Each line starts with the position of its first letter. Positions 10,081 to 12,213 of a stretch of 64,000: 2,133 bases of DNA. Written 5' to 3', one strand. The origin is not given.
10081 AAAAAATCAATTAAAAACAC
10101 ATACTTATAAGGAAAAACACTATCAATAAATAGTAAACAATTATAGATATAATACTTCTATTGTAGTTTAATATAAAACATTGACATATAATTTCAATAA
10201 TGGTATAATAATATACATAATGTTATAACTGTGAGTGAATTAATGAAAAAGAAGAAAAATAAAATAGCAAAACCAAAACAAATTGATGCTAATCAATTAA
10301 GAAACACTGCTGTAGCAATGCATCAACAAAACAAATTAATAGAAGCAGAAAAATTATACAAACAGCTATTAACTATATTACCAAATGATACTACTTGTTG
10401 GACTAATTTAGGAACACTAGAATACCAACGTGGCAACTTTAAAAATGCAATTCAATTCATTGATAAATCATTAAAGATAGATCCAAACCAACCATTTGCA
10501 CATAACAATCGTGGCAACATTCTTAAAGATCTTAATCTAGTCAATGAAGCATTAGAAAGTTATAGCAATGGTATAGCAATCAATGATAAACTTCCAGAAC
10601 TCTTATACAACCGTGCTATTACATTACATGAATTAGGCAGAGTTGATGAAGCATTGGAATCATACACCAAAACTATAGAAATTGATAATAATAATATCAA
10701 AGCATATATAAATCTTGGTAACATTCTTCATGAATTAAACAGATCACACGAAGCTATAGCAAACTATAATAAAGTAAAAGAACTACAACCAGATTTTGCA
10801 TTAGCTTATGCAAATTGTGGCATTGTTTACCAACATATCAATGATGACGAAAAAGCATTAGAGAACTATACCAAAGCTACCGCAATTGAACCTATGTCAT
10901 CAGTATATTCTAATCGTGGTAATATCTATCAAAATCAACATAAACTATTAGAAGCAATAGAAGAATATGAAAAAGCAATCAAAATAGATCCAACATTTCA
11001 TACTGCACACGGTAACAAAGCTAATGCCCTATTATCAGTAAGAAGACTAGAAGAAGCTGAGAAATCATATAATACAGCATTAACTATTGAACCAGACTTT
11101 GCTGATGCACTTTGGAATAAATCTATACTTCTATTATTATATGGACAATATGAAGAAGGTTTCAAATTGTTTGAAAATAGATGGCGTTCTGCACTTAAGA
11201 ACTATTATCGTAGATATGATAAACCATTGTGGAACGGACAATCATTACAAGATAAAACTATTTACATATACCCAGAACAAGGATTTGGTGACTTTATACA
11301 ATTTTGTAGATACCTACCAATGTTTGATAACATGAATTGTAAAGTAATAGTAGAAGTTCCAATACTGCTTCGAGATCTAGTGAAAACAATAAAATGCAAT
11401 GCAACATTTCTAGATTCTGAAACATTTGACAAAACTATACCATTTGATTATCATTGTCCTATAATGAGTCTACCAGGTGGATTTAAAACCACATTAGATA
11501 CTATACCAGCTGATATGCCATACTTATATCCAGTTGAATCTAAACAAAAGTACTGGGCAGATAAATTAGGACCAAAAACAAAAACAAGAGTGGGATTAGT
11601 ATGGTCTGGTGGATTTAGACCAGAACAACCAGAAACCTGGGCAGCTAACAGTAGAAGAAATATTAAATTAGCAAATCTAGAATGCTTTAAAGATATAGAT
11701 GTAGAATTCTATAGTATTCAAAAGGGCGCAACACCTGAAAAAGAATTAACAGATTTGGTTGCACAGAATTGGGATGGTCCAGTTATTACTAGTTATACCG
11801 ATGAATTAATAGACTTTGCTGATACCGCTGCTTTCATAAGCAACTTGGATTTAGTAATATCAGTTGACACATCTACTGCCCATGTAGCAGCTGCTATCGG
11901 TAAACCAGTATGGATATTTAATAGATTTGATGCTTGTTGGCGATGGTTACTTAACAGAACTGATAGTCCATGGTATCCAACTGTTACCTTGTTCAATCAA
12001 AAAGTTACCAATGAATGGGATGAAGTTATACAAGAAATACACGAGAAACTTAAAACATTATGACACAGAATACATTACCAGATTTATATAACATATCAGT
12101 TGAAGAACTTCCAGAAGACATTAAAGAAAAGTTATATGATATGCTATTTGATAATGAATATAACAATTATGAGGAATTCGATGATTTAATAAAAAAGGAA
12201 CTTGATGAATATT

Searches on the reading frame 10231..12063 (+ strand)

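Call 10: search_protein_families(library=pfam, proteins=[window:10231-12063:+], max_evalue=0.01)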
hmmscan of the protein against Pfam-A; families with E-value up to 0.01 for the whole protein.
window:10231-12063:+ (610 aa): 29 families (the best 25 are shown)
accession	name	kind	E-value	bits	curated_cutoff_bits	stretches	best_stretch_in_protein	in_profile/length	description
PF00515.34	TPR_1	-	1e-53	177.5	27.8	7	225-256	3-34/34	Tetratricopeptide repeat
PF07719.23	TPR_2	-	3.2e-49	161.4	27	5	225-255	3-33/34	Tetratricopeptide repeat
PF13414.12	TPR_11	-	1.1e-44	150.3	26.8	7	132-169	4-41/42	TPR repeat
PF13181.12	TPR_8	-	7.9e-36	119.6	25.7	5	157-188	2-33/34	Tetratricopeptide repeat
PF13431.12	TPR_17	-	3.7e-33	111.4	24.4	4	145-177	2-34/34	Tetratricopeptide repeat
PF13424.12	TPR_12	-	2.8e-25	88.7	30.1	4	124-185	5-74/77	Tetratricopeptide repeat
PF14559.12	TPR_19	-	5.9e-22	78.2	25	3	133-191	2-60/68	Tetratricopeptide repeat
PF13428.12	TPR_14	-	3.3e-19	67.9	23.5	0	26-62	7-43/44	Tetratricopeptide repeat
PF13432.12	TPR_16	-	2.6e-18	66.6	32.7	2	229-288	3-62/65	Tetratricopeptide repeat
PF13176.12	TPR_7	-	9.7e-16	56.9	27.9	0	126-152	3-29/36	Tetratricopeptide repeat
PF13371.12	TPR_9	-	3.1e-15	56.4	35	1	31-88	6-63/73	Tetratricopeptide repeat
PF23914.1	TPR_CcmH_CycH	-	3e-10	40.6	42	1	49-88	45-84/158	Cytochrome c-type biogenesis protein H TPR domain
PF13374.12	TPR_10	-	5.8e-10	39.3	27.5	0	225-252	4-31/42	Tetratricopeptide repeat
PF24575.1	TPR_Slam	-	1.2e-08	35.7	35.2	0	209-278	34-102/104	Surface lipoprotein assembly modifier, N-terminal TPR repeats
PF13174.12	TPR_6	-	2.3e-07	31.5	26.3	0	124-150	2-28/33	Tetratricopeptide repeat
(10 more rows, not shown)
